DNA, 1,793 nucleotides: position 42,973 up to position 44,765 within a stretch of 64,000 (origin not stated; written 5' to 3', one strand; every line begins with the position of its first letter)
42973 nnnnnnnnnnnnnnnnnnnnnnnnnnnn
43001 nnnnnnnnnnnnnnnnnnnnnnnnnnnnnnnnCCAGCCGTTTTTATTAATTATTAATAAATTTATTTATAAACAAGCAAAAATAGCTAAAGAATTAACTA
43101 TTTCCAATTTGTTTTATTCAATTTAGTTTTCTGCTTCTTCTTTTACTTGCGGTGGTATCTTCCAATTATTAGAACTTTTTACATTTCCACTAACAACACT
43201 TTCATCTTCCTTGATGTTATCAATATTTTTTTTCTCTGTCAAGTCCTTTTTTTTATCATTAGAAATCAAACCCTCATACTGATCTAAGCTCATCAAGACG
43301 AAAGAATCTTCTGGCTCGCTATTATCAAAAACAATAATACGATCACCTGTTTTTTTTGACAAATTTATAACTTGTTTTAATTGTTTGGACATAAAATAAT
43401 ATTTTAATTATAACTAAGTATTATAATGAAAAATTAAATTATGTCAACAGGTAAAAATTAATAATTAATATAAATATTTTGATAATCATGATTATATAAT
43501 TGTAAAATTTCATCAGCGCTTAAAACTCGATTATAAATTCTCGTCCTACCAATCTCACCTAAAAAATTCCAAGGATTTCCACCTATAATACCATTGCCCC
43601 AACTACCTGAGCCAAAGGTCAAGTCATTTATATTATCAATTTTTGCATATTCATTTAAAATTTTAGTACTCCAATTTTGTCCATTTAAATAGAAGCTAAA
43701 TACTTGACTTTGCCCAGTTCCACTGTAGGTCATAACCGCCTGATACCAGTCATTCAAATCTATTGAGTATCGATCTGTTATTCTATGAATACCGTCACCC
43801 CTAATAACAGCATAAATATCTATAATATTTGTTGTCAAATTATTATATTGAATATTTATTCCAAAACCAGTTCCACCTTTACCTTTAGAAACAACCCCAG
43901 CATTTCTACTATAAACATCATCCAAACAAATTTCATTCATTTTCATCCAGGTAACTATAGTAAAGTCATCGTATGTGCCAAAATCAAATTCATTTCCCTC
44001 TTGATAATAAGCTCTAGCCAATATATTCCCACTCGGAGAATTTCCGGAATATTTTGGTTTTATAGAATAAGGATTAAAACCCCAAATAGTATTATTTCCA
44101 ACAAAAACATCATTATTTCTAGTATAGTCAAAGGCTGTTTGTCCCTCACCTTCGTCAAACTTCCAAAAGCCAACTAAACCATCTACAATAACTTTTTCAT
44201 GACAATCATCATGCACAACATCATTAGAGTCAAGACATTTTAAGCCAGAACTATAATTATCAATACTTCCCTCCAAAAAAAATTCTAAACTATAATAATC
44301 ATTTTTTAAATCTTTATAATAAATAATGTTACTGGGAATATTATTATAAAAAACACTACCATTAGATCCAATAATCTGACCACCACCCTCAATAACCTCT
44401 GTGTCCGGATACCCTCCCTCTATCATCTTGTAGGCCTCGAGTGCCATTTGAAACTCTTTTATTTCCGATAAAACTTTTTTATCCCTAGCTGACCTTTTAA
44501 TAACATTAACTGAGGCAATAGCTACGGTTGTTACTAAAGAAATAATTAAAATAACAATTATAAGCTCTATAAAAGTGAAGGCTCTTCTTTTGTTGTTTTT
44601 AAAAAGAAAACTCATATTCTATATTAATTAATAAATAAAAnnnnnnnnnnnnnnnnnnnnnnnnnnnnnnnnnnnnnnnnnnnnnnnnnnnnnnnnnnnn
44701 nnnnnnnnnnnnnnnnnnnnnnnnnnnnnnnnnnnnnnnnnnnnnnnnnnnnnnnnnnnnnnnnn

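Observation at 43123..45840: Two pilin-LamG lectin-like genes plus a small ORF inserted inside the str operon between fusA and tuf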

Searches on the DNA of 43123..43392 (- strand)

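Call 59: search_rna_families(sources=[L153, L097, L095, L150, L132, L155, L151, L134], threshold=evalue, max_evalue=1)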
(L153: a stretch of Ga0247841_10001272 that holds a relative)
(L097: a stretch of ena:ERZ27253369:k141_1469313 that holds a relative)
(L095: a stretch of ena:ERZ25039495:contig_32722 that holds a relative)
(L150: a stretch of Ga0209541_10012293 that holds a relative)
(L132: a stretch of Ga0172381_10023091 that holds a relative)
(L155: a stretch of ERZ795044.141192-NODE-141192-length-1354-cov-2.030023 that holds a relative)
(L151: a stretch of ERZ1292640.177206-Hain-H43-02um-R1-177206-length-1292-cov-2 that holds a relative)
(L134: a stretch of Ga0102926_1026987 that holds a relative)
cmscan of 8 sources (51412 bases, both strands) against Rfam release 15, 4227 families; matches with E-value up to 1: 1.
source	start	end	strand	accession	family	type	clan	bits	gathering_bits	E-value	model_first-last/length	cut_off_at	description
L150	6689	6772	-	RF01416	NrrF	Gene; antisense;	-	30.5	60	0.037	1-160/160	no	NrrF RNA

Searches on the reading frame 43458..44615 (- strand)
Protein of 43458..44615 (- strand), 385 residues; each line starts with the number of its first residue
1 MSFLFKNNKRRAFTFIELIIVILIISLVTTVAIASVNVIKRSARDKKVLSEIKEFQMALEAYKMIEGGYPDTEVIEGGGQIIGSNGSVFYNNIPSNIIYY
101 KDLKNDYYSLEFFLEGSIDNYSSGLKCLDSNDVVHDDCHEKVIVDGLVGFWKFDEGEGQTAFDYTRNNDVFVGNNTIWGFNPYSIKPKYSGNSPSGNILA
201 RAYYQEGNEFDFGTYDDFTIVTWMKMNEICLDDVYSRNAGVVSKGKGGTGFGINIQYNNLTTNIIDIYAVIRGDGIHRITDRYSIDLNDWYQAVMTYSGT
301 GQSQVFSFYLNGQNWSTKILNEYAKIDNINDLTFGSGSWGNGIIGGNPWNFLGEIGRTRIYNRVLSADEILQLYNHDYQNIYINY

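Call 3: search_protein_families(library=pfam, proteins=[window:43458-44615:-], max_evalue=1)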
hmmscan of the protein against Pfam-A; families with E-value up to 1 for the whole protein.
window:43458-44615:- (385 aa): 5 families
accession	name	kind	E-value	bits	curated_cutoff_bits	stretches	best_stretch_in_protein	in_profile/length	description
PF13385.13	Laminin_G_3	-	2.1e-15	57.6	27.6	1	215-370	16-150/151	Concanavalin A-like lectin/glucanases superfamily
PF07963.17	N_methyl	-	3.9e-06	26.6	21.2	1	8-32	2-26/27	Prokaryotic N-terminal methylation motif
PF02973.23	Sialidase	-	0.0061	16.5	26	1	303-372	116-183/189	Sialidase, N-terminal domain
PF08334.16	T2SSG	-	0.078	13.5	21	1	41-73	7-39/108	Type II secretion system (T2SS), protein G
PF00354.24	Pentaxin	-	0.12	12.5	25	1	302-377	95-170/194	Pentaxin family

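Call 4: search_protein_families(library=ncbifam, proteins=[window:43458-44615:-], max_evalue=1)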
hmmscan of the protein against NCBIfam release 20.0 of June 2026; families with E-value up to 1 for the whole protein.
window:43458-44615:- (385 aa): 12 families
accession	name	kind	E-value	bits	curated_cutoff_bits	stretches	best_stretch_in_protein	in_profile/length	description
TIGR01710.1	typeII_sec_gspG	equivalog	6.5e-08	32.7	88.85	1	11-73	1-63/134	type II secretion system major pseudopilin GspG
NF040999.1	pilin_ComGC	equivalog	8.4e-06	25.9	75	1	11-81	2-72/84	competence type IV pilus major pilin ComGC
NF007862.0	PRK10574.1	equivalog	8.1e-05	22.8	138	1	8-71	2-65/145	prepilin peptidase-dependent pilin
NF041775.1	typeIV_PilA_Myxo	equivalog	0.00014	21.9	400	1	7-53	7-49/214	type IV pilin protein PilA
TIGR01708.2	typeII_sec_gspH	equivalog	0.00023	21.2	80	1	11-62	2-50/169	type II secretion system minor pseudopilin GspH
NF041013.1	T4P_ComGE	equivalog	0.00032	20.8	49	1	9-79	2-74/83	competence type IV pilus minor pilin ComGE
TIGR02532.1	IV_pilin_GFxxxE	domain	0.00051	19.8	16.3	1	10-33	1-24/24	prepilin-type N-terminal cleavage/methylation domain-containing protein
NF052521.1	TafC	equivalog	0.00059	19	410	1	143-376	144-362/373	TafC family fimbrial protein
NF040982.1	ComGD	equivalog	0.0078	16.6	70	1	11-54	2-45/139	competence type IV pilus minor pilin ComGD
NF007800.0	PRK10506.1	equivalog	0.016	15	158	1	7-58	5-56/163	prepilin peptidase-dependent protein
TIGR02596.1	TIGR02596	subfamily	0.041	14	70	1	13-42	1-30/196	Verru_Chthon cassette protein D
NF041002.1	pilin_ComGF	equivalog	0.076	13.2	80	1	11-59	2-49/139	competence type IV pilus minor pilin ComGF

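Call 11: find_homologous_proteins(query=window:43458-44615:-)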
Query window:43458-44615:- (385 aa): 11 proteins with E <= 0.001 among 2162 candidates.
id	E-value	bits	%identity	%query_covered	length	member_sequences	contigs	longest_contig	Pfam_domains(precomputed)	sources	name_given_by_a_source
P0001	4.0e-258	874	100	100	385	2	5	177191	PF07963.18,PF13385.14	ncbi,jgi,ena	-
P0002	3.0e-61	226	73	40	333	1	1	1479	PF07963.18,PF13385.14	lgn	-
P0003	9.0e-41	158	53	38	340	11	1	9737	PF07963.18,PF13385.14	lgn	-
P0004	1.2e-37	148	35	96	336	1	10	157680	PF13385.14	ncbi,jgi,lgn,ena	jgi:type II secretory pathway pseudopilin PulG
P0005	1.1e-35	142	34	97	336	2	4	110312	PF13385.14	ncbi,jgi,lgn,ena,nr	ncbi:MAG: LamG-like jellyroll fold domain-containing protein [Patescibacteria group bacterium]|nr:hy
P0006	2.4e-10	58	27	61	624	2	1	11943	PF13385.14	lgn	-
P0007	3.2e-8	51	28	60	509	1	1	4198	PF07963.18,PF13385.14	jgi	jgi:prepilin-type N-terminal cleavage/methylation domain-containing protein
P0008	9.1e-5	40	28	66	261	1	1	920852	PF13385.14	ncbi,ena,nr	ncbi:Concanavalin A-like lectin/glucanases superfamily protein [Candidatus Anstonella stagnisolia]|n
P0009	1.4e-4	39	25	61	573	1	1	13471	PF07953.21,PF13385.14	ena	-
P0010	7.3e-4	37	28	60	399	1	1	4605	PF07953.21,PF13385.14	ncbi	-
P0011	9.5e-4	37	27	76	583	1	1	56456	PF13229.13,PF13385.14,PF05048.20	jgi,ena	-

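Call 16: find_encoding_contigs(protein=P0001, flank=6000, max_places=6)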
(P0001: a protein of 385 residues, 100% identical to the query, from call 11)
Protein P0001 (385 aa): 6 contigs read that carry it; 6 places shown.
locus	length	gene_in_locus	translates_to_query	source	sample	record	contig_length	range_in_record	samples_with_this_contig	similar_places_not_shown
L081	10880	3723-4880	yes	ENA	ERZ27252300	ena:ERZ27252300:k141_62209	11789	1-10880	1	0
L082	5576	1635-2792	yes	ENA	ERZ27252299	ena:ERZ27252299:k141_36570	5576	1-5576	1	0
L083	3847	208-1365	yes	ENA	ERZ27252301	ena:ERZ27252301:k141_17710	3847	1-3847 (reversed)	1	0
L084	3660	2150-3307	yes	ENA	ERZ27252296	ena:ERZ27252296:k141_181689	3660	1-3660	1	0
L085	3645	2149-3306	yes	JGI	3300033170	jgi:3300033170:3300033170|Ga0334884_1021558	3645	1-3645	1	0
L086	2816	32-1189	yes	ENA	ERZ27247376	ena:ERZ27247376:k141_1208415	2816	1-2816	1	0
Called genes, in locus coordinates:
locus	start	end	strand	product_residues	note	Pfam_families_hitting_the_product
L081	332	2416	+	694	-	PF00009:GTP_EFTU, PF03144:GTP_EFTU_D2, PF22042:EF-G_D2, PF14492:EFG_III, PF16658:RF3_C (weak), PF03764:EFG_IV, PF00679:EFG_C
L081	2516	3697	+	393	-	PF13385:Laminin_G_3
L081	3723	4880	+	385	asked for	PF07963:N_methyl (weak), PF13385:Laminin_G_3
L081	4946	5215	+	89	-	-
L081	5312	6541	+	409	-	PF00009:GTP_EFTU, PF03144:GTP_EFTU_D2, PF03143:GTP_EFTU_D3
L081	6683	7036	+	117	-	PF00338:Ribosomal_S10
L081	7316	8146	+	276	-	PF00297:Ribosomal_L3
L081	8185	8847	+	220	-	PF00573:Ribosomal_L4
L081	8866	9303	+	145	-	PF00276:Ribosomal_L23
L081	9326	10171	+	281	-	PF00181:Ribosomal_L2_N, PF03947:Ribosomal_L2_C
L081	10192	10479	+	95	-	PF00203:Ribosomal_S19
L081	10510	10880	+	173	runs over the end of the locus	PF00237:Ribosomal_L22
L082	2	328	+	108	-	?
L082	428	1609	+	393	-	PF13385:Laminin_G_3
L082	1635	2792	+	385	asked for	PF07963:N_methyl (weak), PF13385:Laminin_G_3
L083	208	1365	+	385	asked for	PF07963:N_methyl (weak), PF13385:Laminin_G_3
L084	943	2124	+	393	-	PF13385:Laminin_G_3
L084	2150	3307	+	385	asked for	PF07963:N_methyl (weak), PF13385:Laminin_G_3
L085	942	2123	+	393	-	PF13385:Laminin_G_3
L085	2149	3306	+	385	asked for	PF07963:N_methyl (weak), PF13385:Laminin_G_3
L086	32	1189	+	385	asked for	PF07963:N_methyl (weak), PF13385:Laminin_G_3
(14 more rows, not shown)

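Call 17: find_encoding_contigs(protein=P0004, flank=6000, max_places=4)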
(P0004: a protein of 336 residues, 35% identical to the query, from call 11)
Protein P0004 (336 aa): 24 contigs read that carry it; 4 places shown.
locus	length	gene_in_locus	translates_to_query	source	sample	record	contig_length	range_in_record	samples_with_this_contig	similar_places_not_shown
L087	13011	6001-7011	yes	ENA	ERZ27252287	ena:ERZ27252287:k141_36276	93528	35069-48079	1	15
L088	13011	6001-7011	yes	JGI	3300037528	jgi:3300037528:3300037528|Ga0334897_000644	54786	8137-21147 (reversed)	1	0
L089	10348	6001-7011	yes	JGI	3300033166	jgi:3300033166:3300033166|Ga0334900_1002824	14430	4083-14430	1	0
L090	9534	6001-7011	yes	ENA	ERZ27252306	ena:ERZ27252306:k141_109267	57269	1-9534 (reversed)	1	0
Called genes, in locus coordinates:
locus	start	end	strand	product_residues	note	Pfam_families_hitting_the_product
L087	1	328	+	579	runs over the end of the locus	PF09603:Fib_succ_major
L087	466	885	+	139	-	PF00164:Ribosom_S12_S23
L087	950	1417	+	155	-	PF00177:Ribosomal_S7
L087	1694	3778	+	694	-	PF00009:GTP_EFTU, PF03144:GTP_EFTU_D2, PF22042:EF-G_D2, PF14492:EFG_III, PF16658:RF3_C (weak), PF03764:EFG_IV, PF00679:EFG_C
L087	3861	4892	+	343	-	PF13385:Laminin_G_3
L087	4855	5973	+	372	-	PF13385:Laminin_G_3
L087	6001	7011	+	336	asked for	PF13385:Laminin_G_3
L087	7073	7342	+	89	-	-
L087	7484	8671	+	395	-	PF00009:GTP_EFTU, PF03144:GTP_EFTU_D2, PF03143:GTP_EFTU_D3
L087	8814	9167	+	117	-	PF00338:Ribosomal_S10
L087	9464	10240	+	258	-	PF00297:Ribosomal_L3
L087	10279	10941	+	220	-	PF00573:Ribosomal_L4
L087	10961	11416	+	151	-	PF00276:Ribosomal_L23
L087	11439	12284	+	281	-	PF00181:Ribosomal_L2_N, PF03947:Ribosomal_L2_C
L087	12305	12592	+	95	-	PF00203:Ribosomal_S19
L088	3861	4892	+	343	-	PF13385:Laminin_G_3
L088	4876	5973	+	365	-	PF13385:Laminin_G_3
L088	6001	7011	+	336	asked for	PF13385:Laminin_G_3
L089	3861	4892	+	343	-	PF13385:Laminin_G_3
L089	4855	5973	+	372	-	PF13385:Laminin_G_3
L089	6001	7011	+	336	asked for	PF13385:Laminin_G_3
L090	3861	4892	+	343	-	PF13385:Laminin_G_3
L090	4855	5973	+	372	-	PF13385:Laminin_G_3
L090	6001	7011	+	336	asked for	PF13385:Laminin_G_3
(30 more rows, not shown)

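Call 18: find_encoding_contigs(protein=P0005, flank=6000, max_places=4)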
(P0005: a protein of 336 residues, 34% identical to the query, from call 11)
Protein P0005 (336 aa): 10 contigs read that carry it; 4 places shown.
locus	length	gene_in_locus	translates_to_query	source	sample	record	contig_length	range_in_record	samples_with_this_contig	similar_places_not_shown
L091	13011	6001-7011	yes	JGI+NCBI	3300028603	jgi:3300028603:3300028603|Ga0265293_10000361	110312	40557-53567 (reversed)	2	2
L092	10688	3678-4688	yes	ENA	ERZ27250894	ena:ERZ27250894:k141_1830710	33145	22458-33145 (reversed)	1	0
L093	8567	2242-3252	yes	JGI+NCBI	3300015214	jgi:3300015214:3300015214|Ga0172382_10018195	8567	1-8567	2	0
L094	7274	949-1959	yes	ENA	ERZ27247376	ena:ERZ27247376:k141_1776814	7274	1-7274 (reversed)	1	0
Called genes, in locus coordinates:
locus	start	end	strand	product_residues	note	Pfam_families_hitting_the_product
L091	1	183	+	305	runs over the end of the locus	PF09603:Fib_succ_major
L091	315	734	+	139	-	PF00164:Ribosom_S12_S23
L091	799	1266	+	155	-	PF00177:Ribosomal_S7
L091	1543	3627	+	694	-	PF00009:GTP_EFTU, PF03144:GTP_EFTU_D2, PF22042:EF-G_D2, PF14492:EFG_III, PF16658:RF3_C (weak), PF03764:EFG_IV, PF00679:EFG_C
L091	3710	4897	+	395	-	PF13385:Laminin_G_3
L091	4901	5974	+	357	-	PF13385:Laminin_G_3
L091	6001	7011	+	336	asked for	PF13385:Laminin_G_3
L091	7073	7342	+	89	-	-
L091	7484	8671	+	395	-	PF00009:GTP_EFTU, PF03144:GTP_EFTU_D2, PF03143:GTP_EFTU_D3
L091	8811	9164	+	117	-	PF00338:Ribosomal_S10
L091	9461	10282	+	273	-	PF00297:Ribosomal_L3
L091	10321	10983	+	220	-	PF00573:Ribosomal_L4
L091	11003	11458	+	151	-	PF00276:Ribosomal_L23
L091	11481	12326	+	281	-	PF00181:Ribosomal_L2_N, PF03947:Ribosomal_L2_C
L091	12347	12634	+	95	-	PF00203:Ribosomal_S19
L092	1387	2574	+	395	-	PF13385:Laminin_G_3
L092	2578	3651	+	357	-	PF13385:Laminin_G_3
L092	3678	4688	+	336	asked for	PF13385:Laminin_G_3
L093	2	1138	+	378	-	PF13385:Laminin_G_3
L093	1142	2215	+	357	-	PF13385:Laminin_G_3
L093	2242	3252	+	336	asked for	PF13385:Laminin_G_3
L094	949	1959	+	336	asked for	PF13385:Laminin_G_3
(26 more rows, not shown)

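Call 49: predict_structure(alignment_id=A3)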
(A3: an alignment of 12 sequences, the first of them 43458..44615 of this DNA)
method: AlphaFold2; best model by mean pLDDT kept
length: 385 residues; sequences in the alignment: 12
mean_pLDDT: 59.0   pTM: 0.54
mean pLDDT of the five models: 59.0, 57.9, 57.2, 56.2, 55.8
residues with pLDDT >= 90: 0; 70-90: 137; 50-70: 123; < 50: 125
segments of 3 or more residues with pLDDT < 50: 6-10, 155-214, 230-249, 322-350, 382-385
pLDDT, mean of each block of 10 residues (from residue 1): 47 69 78 63 78 86 86 63 84 72 69 73 71 57 56 47 41 30 33 29 31 58 65 37 40 57 59 57 71 78 75 79 41 30 36 63 77 68 38
secondary structure, 60 per line:
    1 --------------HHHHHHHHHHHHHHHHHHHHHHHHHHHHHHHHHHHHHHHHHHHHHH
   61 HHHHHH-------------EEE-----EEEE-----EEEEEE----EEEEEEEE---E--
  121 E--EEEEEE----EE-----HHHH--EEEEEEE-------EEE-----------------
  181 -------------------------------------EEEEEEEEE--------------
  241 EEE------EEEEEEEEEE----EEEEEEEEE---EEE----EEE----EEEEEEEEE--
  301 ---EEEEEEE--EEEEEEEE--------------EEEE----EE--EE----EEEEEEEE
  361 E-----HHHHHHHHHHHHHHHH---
elements in order: H15-66 E80-82 E88-91 E97-102 E107-114 E124-129 H141-144 E147-153 E161-163 E218-226 E241-243 E250-259 E264-272 E276-278 E283-285 E290-298 E304-310 E313-320 E335-338 E353-361 H367-382

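Call 53: fold_search(model_id=the predicted structure, library=pdb)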
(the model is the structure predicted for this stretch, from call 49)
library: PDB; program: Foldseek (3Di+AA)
matches with E <= 10: 1420; with E <= 0.001: 109
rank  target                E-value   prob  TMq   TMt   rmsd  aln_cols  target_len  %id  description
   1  6thy_AAA              2.0e-07  1.00  0.34  0.32   6.8       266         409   14  Botulinum neurotoxin A3 Hc domain in complex with GD1a (released 2020-01-29)
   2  1wcs                  2.0e-07  1.00  0.39  0.25  15.0       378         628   16  A mutant of Trypanosoma rangeli sialidase displaying trans-sialidase activity (released 2004-12-15)
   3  5mk8_A                2.6e-07  1.00  0.35  0.32   8.1       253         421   13  Crystal structure of the receptor-binding domain of the FA hybrid Clostridium botulinum neurotoxin (released 2018-03-28)
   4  5v38_B                2.9e-07  1.00  0.35  0.33   6.4       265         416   14  Crystal Structure of The Receptor-binding Domain of Botulinum Neurotoxin Type HA (released 2017-03-22)
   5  1n1s                  3.3e-07  1.00  0.38  0.25  15.9       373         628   16  Trypanosoma rangeli sialidase (released 2003-01-07)
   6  7oa7                  3.9e-07  1.00  0.33  0.36  15.5       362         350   11  PilC minor pilin of Streptococcus sanguinis 2908 type IV pili (released 2022-05-04)
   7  5v38_A                4.1e-07  1.00  0.28  0.26  14.4       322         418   10  Crystal Structure of The Receptor-binding Domain of Botulinum Neurotoxin Type HA (released 2017-03-22)
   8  7oa8                  4.3e-07  1.00  0.37  0.38  13.4       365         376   13  PilC minor pilin of Streptococcus sanguinis SK36 type IV pili (released 2022-05-04)
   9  5mk8_B                5.4e-07  1.00  0.36  0.33   8.1       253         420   13  Crystal structure of the receptor-binding domain of the FA hybrid Clostridium botulinum neurotoxin (released 2018-03-28)
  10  5moy_A                6.7e-07  1.00  0.36  0.34   8.0       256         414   14  Crystal structure of the BoNT/A2 receptor-binding domain in complex with the luminal domain of its neuronal receptor S (released 2017-03-15)
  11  2fhr                  7.0e-07  1.00  0.38  0.25  15.4       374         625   15  Trypanosoma Rangeli Sialidase In Complex With 2,3- Difluorosialic Acid (Covalent Intermediate) (released 2006-01-17)
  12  4c1w_A                8.3e-07  1.00  0.31  0.59   4.3       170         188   18  Carbohydrate binding domain from Streptococcus pneumoniae NanA sialidase complexed with 3'-sialyllactose (released 2014-08-27)
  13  9vyh_p                8.3e-07  1.00  0.40  0.54   5.7       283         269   11  Cyanopodophage Pan3 tailspike (released 2025-11-26)
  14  6es1_A                1.1e-06  1.00  0.36  0.33   6.5       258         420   13  Crystal structure of the binding domain from botulinum neurotoxin A2 bound to extracellular domain of human receptor S (released 2018-04-25)
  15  2ags                  1.2e-06  1.00  0.38  0.25  15.8       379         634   16  Trypanosoma rangeli Sialidase in Complex with 2-Keto-3-deoxy-D-glycero-D-galacto-2,3-difluoro-nononic acid (2,3-difluoro (released 2005-11-22)
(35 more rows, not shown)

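Call 72: search_solved_structures(query=A3, max_evalue=0.1)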
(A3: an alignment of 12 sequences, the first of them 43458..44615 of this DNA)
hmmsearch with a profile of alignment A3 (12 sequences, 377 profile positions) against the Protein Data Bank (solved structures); distinct sequences matched with E-value up to 0.1: 69 (the best 60 are shown).
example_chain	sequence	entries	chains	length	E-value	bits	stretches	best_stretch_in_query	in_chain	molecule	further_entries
4qvs_A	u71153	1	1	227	2.8e-26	95.9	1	162-353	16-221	S-layer domain-containing protein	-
5hon_A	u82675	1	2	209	8.4e-17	64.7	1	153-354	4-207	Extracellular arabinanase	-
5ho0_A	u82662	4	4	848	8.1e-16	61.4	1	127-354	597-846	Extracellular arabinanase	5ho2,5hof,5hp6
6hox_A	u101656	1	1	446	1.3e-10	44.3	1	167-359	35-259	Binding domain (Hc) of Paraclostridial Mosquitocidal Protein 1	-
9b6m_B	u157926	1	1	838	2.8e-09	39.9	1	188-359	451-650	PG1 heavy chain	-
5wda_A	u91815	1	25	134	1.2e-08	37.9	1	12-77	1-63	General secretion pathway protein G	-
9egp_A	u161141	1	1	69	1.5e-07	34.2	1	7-69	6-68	Geopilin domain 1 protein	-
7tgg_A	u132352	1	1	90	4e-07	32.8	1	7-69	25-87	Geopilin domain 1 protein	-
8pvq_A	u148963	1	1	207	9.5e-07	31.6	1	215-360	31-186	Pentraxin-related protein PTX3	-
9k6v_A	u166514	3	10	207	9.5e-07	31.6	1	215-360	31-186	Pentraxin-related protein PTX3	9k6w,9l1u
9k6u_B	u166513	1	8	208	9.5e-07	31.6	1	215-360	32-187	Pentraxin-related protein PTX3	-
9k6n_A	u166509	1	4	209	9.6e-07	31.6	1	215-360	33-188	Pentraxin-related protein PTX3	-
8sl1_A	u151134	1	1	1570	1.2e-06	31.2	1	215-345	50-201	Pappalysin-2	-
4c1w_A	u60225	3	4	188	1.3e-06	31.1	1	241-350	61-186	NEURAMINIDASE | SIALIDASE A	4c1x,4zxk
6ype_A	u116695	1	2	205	1.5e-06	30.9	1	203-362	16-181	Neuronal pentraxin-1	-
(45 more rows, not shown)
